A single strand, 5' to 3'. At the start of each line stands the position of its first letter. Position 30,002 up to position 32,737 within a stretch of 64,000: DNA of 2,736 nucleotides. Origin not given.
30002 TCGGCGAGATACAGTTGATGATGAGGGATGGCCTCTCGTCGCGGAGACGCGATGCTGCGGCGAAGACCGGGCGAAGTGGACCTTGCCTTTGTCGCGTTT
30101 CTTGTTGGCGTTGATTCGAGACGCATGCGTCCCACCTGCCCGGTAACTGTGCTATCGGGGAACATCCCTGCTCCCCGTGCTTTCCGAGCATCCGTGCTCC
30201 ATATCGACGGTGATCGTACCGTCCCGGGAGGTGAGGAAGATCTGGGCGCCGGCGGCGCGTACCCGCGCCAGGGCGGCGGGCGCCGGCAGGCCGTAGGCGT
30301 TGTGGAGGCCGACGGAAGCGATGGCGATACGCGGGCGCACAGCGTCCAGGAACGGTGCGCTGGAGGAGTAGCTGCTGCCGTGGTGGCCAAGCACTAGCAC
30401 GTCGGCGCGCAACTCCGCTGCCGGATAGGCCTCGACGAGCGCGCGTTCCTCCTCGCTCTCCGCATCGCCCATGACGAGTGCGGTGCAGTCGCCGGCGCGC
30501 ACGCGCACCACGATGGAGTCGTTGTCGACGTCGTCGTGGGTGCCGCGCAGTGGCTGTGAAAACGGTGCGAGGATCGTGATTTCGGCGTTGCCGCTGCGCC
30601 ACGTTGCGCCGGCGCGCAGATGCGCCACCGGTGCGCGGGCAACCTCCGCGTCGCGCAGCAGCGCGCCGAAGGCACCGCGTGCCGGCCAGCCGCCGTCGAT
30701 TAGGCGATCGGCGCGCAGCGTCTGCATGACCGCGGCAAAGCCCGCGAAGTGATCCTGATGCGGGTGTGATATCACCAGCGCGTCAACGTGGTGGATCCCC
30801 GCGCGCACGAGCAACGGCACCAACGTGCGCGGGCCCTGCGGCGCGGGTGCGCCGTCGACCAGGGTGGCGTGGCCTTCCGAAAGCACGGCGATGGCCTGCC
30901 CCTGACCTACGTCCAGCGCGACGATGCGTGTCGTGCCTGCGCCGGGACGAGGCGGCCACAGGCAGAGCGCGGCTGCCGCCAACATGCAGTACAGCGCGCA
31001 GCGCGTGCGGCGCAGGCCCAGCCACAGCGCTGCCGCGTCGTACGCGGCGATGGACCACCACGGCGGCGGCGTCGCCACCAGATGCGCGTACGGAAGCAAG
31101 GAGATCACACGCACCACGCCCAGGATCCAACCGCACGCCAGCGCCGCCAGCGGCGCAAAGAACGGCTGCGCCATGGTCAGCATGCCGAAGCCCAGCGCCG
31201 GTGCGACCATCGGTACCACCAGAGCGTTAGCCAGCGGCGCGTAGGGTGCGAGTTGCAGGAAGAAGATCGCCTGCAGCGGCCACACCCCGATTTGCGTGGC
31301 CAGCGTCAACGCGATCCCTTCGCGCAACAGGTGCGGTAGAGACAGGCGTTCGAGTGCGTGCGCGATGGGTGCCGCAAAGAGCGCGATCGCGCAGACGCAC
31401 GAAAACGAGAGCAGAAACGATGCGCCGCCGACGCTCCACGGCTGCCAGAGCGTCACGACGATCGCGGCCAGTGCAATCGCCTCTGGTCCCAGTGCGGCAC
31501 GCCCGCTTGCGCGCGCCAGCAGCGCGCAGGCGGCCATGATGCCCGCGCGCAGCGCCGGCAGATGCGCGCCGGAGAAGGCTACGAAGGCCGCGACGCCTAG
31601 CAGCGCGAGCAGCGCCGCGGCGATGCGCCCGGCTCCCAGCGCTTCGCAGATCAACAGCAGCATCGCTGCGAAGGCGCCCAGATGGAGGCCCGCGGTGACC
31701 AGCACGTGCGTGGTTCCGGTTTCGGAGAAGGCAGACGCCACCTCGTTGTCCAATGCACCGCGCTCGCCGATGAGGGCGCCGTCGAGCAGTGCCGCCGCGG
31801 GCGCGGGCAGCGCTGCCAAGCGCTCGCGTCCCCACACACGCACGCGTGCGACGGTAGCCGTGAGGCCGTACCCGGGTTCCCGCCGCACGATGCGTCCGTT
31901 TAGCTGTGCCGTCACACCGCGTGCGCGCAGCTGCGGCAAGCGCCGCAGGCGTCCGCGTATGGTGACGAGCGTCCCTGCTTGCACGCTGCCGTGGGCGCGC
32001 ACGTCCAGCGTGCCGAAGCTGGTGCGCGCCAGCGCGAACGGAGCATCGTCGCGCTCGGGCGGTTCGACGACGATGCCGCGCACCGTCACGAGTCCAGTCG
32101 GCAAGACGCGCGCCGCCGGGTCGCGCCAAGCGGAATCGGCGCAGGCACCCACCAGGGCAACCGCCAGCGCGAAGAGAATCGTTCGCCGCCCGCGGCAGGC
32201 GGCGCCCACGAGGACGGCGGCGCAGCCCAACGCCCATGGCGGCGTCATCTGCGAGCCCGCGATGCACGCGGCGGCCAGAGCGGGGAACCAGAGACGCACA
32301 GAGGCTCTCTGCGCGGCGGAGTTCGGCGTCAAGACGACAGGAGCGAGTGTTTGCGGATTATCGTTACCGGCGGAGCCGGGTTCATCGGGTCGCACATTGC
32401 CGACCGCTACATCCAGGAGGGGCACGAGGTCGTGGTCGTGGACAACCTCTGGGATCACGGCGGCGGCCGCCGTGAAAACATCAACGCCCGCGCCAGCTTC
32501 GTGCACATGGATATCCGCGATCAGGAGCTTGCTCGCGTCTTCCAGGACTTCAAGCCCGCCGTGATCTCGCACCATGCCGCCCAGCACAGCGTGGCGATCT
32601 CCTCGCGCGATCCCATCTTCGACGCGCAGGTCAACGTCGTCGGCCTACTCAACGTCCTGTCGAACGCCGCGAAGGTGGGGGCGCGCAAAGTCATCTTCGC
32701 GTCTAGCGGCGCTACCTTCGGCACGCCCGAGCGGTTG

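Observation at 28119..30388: Degenerate second copy of the comEC 3' end brackets an AT-rich insert directly after the intact comEC stop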

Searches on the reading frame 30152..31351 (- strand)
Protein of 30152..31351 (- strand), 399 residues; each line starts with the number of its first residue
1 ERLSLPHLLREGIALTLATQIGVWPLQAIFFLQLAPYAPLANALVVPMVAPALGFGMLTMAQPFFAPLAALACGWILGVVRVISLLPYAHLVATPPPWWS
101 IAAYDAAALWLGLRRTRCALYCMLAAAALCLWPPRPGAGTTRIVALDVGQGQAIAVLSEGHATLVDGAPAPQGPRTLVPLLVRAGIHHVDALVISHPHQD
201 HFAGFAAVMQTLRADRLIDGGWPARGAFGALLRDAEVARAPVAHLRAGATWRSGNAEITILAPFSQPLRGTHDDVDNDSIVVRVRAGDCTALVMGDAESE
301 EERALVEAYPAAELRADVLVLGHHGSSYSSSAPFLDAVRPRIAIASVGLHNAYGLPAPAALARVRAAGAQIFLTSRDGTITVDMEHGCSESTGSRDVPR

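Call 15: find_related_loci(query=window:30152-31351:-, collection=metagenome_contigs, flank=8000)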
Query window:30152-31351:- (399 aa) in metagenome_contigs; peptide patterns used: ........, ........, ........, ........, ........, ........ (x = any residue, [..] = any of these).
281 stretches matched a pattern; 108 encode a relative of the query (tblastn E <= 1e-3); the best 80 are kept; 80 distinct loci.
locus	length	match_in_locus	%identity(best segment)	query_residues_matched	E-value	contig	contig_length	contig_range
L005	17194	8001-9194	74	1-398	6e-173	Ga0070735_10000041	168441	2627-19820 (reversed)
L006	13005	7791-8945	75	1-384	1e-170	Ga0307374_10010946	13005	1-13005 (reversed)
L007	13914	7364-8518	75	1-384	1e-170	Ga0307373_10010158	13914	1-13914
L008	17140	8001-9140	29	21-396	4e-39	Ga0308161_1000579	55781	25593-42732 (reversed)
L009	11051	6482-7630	28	21-399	2e-39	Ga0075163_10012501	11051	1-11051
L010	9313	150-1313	28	18-399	6e-38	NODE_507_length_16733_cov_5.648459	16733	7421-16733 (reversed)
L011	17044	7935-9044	29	21-386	1e-37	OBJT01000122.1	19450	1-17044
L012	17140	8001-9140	29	21-396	1e-37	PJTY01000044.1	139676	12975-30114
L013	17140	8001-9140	27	21-396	2e-37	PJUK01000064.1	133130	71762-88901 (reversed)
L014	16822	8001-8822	33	127-399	3e-37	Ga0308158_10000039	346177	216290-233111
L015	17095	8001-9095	28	21-381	1e-36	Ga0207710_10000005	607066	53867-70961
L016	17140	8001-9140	29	21-396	2e-36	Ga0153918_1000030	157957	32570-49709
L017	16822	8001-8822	32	127-399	1e-36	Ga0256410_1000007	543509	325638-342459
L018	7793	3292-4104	31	127-396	3e-36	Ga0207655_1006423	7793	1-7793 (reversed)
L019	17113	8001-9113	27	21-386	6e-36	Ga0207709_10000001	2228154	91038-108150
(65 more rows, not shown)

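Call 63: search_protein_families(library=pfam, proteins=[L005:9638-10540:+, L005:10048-11358:+, L005:10081-11337:-, L005:11102-12253:-, L005:12277-13821:+, L005:9556-10053:-, L005:12235-13089:-, L005:13856-14599:+, L005:14566-15531:-], max_evalue=0.001)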
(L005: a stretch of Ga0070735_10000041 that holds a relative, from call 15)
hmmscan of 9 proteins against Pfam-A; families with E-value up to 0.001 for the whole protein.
L005:9638-10540:+ (300 aa): 0 families

L005:10048-11358:+ (436 aa): 0 families

L005:10081-11337:- (418 aa): 3 families
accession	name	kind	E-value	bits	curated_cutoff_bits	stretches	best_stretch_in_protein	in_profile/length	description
PF21570.3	ArgZ-like_C_2nd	-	9.6e-93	310.2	27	1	186-397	2-213/213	Arginine dihydrolase ArgZ-like, C-terminal, Rossmann fold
PF21571.2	ArgZ-like_C_1st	-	8.7e-29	99.8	27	1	104-184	1-84/84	Arginine dihydrolase ArgZ-like, C-terminal, first region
PF04455.17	Saccharop_dh_N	-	2.8e-28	98.7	23.5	1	5-102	2-99/100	LOR/SDH bifunctional enzyme conserved region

L005:11102-12253:- (383 aa): 0 families

L005:12277-13821:+ (514 aa): 6 families
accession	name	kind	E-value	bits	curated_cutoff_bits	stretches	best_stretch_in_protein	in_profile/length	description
PF09334.17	tRNA-synt_1g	-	4.6e-105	352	20.1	2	157-366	178-391/391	tRNA synthetases class I (M)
PF00133.28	tRNA-synt_1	-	5e-24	85.3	22.7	2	223-342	297-414/414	tRNA synthetases class I (I, L, M and V)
PF01406.26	tRNA-synt_1e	-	2.9e-13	50.3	27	2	292-346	243-296/301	tRNA synthetases class I (C) catalytic domain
PF08264.19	Anticodon_1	-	5e-07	30.1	25.1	1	402-482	22-104/148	Anticodon-binding domain of tRNA ligase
PF01921.24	tRNA-synt_1f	-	1.9e-06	27.5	27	0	283-346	263-325/360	tRNA synthetases class I (K)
PF19303.5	Anticodon_3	-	0.00092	19.5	23.5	0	404-508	34-136/152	Anticodon binding domain of methionyl tRNA ligase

L005:9556-10053:- (165 aa): 1 family
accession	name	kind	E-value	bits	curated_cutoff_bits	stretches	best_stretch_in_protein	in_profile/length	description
PF16955.11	OFeT_1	-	4.5e-06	27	26.9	0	73-146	132-202/207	Ferrous iron uptake permease, iron-lead transporter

L005:12235-13089:- (284 aa): 0 families

L005:13856-14599:+ (247 aa): 0 families

L005:14566-15531:- (321 aa): 0 families

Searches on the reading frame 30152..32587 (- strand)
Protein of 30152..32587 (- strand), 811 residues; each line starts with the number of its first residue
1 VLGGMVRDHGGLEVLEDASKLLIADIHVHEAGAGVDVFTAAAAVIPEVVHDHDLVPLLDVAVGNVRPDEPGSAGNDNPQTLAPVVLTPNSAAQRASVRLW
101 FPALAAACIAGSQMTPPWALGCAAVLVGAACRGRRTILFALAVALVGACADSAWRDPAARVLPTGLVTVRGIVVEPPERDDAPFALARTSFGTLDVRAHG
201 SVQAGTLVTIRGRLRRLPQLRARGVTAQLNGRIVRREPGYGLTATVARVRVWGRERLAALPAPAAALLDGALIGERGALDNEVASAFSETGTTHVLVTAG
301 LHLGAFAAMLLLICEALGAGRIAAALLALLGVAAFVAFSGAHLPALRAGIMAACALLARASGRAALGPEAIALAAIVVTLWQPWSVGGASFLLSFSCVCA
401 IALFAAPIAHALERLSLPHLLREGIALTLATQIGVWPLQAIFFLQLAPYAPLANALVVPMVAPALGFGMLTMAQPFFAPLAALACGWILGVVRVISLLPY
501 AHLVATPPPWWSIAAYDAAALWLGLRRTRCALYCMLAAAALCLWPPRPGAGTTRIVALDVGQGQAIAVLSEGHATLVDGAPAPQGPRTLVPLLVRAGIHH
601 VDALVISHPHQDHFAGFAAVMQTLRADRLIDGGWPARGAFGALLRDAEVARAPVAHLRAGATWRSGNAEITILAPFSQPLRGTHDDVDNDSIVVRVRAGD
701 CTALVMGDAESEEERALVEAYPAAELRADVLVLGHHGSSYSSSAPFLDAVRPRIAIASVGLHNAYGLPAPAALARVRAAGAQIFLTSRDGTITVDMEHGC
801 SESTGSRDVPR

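Call 9: search_protein_families(library=pfam, proteins=[window:30152-32587:-], max_evalue=0.01)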
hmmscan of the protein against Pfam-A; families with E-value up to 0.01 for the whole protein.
window:30152-32587:- (811 aa): 3 families
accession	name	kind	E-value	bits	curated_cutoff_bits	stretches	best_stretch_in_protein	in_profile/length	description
PF03772.21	Competence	-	1.6e-42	146.2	23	1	272-527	2-267/270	Competence protein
PF00753.33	Lactamase_B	-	5.9e-10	39.8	22.7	1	559-760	2-195/196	Metallo-beta-lactamase superfamily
PF12706.13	Lactamase_B_2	-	0.00015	21.9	27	1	579-715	7-149/200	Beta-lactamase superfamily domain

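Call 10: find_related_loci(query=window:30152-32587:-, collection=genome_contigs, flank=10000)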
Query window:30152-32587:- (811 aa) in genome_contigs; peptide patterns used: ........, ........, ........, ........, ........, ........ (x = any residue, [..] = any of these).
110 stretches matched a pattern; 4 encode a relative of the query (tblastn E <= 1e-3); 4 distinct loci.
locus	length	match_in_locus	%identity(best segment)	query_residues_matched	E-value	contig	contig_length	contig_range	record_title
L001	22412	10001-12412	76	1-804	0e+0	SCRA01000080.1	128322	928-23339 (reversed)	MAG: bacterium isolate FW021_bin.48 FW021_bin.48-64297, whole genome shotgun sequence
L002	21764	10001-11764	29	221-794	8e-53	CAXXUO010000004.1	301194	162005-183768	MAG: Syntrophorhabdaceae bacterium isolate 6831fd23-1f57-49eb-9a26-2df77529d792 genome assembly, contig: contig_4, whole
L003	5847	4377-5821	26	244-675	2e-17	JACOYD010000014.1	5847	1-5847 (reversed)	MAG: Candidatus Microgenomates bacterium isolate NC_groundwater_170_Ag_S-0.1um_42_15 S4_GD2017_2_S1_scaffold_24873, whol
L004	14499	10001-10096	58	601-636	4e-5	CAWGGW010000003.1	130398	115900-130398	MAG: uncultured Acidobacteriaceae bacterium isolate MFD01716.bin.2.33 genome assembly, contig: contig_36018, whole genom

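Call 63: search_protein_families(library=pfam, proteins=[L001:12444-13133:-], max_evalue=0.001)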
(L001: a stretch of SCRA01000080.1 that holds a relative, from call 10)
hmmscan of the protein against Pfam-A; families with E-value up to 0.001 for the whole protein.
L001:12444-13133:- (229 aa): 7 families
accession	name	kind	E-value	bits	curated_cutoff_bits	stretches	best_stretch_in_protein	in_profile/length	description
PF12840.13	HTH_20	-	6.8e-10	39.2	27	1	23-72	2-51/51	Helix-turn-helix domain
PF01022.26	HTH_5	-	1.9e-07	31.3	22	1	24-68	1-44/47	Bacterial regulatory protein, arsR family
PF12802.13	MarR_2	-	3.8e-07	30.6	27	1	28-78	8-59/61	MarR family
PF13412.12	HTH_24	-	8.9e-06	25.6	21.9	1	31-69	9-47/48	Winged helix-turn-helix DNA-binding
PF25213.1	HVO_A0261_N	-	0.00022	21.5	35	0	19-75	5-58/86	HVO_A0261 N-terminal domain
PF09339.16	HTH_IclR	-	0.00036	20.7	22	0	30-70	8-49/52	IclR helix-turn-helix domain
PF01978.25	TrmB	-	0.00058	20.1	25.6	0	29-84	12-66/68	Sugar-specific transcriptional regulator TrmB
